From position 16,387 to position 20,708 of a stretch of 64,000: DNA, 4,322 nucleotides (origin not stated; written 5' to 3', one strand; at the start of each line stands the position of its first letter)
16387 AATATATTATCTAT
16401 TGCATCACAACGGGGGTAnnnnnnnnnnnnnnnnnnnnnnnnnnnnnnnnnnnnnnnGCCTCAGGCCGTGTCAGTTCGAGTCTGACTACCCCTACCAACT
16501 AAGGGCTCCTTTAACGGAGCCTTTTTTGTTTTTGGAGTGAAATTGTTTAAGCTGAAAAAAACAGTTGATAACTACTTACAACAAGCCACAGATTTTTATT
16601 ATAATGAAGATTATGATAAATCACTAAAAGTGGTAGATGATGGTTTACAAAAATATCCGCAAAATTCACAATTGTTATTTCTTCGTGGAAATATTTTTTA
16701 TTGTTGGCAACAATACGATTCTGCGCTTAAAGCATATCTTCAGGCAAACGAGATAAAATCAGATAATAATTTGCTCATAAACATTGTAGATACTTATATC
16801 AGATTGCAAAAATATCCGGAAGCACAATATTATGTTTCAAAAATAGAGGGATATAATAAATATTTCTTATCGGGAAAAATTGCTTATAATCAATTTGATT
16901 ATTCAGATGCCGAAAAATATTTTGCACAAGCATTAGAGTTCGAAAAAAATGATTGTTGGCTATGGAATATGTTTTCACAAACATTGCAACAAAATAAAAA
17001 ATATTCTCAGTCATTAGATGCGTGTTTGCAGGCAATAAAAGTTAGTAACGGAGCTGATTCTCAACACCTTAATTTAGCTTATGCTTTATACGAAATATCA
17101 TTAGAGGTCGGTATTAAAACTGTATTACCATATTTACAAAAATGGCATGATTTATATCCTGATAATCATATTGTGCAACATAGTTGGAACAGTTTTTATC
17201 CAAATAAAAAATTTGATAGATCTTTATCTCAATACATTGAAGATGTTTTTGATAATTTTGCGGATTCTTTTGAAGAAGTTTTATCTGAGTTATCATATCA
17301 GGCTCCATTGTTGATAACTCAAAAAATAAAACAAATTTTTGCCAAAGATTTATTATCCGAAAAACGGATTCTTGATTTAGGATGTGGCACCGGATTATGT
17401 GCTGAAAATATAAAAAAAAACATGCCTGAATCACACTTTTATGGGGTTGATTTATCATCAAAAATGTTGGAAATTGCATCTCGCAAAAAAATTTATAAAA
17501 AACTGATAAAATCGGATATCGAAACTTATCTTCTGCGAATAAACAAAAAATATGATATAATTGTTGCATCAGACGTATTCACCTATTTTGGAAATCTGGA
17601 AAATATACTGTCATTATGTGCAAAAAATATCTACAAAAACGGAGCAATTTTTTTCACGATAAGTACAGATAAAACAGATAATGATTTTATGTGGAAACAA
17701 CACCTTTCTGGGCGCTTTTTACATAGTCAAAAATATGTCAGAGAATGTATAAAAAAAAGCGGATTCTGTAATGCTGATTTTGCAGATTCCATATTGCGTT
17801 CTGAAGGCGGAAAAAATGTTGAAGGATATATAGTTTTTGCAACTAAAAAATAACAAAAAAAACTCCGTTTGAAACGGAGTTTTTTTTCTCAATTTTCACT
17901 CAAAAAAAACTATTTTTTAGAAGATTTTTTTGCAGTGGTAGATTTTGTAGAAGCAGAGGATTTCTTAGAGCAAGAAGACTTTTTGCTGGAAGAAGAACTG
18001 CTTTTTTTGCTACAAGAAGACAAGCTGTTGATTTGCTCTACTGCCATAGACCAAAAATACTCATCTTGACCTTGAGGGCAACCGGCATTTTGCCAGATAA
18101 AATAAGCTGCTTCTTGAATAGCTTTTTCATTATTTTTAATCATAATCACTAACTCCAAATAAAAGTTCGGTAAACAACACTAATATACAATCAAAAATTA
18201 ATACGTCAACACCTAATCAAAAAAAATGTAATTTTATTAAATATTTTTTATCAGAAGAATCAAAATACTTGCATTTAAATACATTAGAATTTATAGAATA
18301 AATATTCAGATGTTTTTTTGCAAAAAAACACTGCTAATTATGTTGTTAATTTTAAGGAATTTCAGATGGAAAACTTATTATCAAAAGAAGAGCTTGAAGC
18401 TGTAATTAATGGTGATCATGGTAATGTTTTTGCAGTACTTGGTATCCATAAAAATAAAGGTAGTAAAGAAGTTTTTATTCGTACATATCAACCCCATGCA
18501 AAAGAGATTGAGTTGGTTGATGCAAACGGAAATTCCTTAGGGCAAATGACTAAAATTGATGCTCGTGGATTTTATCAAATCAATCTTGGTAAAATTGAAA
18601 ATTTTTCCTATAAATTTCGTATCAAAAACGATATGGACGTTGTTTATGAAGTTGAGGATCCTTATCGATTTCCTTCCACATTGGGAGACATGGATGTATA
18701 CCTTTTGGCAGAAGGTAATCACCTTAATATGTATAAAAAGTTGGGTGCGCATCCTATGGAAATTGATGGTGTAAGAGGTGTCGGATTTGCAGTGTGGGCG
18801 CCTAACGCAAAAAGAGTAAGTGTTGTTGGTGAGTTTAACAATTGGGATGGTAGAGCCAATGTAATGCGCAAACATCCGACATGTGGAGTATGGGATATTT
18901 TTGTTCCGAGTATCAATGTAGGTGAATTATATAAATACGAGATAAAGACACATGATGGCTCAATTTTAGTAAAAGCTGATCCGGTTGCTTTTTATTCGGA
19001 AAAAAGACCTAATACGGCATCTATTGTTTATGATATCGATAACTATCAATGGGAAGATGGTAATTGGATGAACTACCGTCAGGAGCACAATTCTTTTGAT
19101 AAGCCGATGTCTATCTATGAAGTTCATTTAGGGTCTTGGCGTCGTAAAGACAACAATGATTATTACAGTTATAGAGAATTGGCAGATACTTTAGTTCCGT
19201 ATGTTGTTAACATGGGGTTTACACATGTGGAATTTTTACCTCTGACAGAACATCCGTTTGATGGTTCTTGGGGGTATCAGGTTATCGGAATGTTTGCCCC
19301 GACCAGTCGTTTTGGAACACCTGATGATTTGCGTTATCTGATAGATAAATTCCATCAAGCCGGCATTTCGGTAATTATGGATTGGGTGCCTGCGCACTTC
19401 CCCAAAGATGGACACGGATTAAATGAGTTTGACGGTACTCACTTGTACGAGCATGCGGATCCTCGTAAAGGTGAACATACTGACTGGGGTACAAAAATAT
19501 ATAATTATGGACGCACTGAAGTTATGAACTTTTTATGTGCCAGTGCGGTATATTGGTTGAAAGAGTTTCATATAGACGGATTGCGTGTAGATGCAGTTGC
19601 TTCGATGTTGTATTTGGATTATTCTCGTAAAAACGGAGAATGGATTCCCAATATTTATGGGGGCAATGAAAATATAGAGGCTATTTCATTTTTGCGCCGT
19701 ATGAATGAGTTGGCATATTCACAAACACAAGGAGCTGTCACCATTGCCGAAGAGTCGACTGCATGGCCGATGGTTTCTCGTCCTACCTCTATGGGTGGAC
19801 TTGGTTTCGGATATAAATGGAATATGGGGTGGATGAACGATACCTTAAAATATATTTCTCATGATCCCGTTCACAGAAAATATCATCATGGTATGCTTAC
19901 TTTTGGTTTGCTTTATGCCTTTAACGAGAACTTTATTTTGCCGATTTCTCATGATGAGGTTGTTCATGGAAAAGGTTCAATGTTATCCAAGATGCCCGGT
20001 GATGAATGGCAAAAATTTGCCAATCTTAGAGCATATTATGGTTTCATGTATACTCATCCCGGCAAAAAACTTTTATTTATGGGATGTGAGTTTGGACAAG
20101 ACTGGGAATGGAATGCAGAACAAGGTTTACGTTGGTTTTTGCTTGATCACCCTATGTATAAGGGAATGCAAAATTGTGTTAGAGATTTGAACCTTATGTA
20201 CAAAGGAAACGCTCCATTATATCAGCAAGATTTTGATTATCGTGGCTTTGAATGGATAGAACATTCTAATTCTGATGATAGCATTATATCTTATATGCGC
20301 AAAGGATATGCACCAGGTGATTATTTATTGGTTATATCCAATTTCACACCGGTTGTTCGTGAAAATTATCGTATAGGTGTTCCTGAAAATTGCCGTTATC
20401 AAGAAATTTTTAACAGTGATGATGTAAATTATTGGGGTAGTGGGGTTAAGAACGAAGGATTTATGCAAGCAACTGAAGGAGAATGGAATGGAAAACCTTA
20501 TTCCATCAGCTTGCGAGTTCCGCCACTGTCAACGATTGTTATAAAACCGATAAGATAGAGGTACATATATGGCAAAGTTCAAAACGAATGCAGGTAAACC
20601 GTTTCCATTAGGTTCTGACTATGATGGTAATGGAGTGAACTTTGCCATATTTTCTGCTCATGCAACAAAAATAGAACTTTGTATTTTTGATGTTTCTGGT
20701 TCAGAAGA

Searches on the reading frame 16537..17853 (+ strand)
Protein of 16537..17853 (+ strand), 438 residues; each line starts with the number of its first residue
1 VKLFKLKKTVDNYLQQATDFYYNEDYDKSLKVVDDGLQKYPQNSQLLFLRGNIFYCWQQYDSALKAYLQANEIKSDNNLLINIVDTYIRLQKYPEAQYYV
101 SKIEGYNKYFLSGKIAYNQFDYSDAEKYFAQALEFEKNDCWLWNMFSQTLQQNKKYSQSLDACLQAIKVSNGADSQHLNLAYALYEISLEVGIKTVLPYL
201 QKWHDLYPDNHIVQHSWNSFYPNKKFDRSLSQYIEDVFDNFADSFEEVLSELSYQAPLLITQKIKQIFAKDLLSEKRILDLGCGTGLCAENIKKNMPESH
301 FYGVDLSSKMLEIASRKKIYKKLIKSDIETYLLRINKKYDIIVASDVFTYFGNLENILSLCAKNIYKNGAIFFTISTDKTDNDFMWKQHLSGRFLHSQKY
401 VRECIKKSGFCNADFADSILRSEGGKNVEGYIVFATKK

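Call 64: search_protein_families(library=pfam, proteins=[window:16537-17853:+], max_evalue=0.00001)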
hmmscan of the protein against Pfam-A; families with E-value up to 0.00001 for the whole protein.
window:16537-17853:+ (438 aa): 8 families
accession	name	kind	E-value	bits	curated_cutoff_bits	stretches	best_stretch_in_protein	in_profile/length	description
PF13489.12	Methyltransf_23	-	2.4e-14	53.8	27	1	256-393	5-138/164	Methyltransferase domain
PF08242.18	Methyltransf_12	-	7.6e-13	49.5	30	1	279-369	1-96/98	Methyltransferase domain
PF13649.12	Methyltransf_25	-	8.8e-13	49.2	27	1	278-365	1-93/97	Methyltransferase domain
PF13847.12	Methyltransf_31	-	4.7e-12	46.3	27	1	274-374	3-110/145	Methyltransferase domain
PF08241.18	Methyltransf_11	-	6.9e-12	46.3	21.2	1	279-373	1-95/95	Methyltransferase domain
PF07719.23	TPR_2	-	7.8e-09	35.4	27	0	109-139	4-34/34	Tetratricopeptide repeat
PF13432.12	TPR_16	-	8e-08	33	32.7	0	14-71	1-58/65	Tetratricopeptide repeat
PF13424.12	TPR_12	-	3.5e-06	27.5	30.1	0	26-73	26-74/77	Tetratricopeptide repeat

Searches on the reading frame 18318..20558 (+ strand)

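Call 64: search_protein_families(library=pfam, proteins=[window:18318-20558:+], max_evalue=0.00001)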
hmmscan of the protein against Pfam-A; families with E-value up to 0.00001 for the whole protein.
window:18318-20558:+ (746 aa): 4 families
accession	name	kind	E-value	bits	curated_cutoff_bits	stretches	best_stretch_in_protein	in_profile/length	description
PF02922.24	CBM_48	-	1.3e-30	106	22.4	1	141-224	1-83/83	Carbohydrate-binding module 48 (Isoamylase N-terminal domain)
PF22019.2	GlgB_N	-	8.7e-25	87.1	27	1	23-116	2-94/94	alpha-1,4-glucan branching enzyme GlgB, N-terminal domain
PF02806.24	Alpha-amylase_C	-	1.5e-24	86.5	21.2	1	646-744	1-94/95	Alpha amylase, C-terminal all-beta domain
PF00128.31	Alpha-amylase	-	1.8e-14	54.3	22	1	294-362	26-93/446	Alpha amylase, catalytic domain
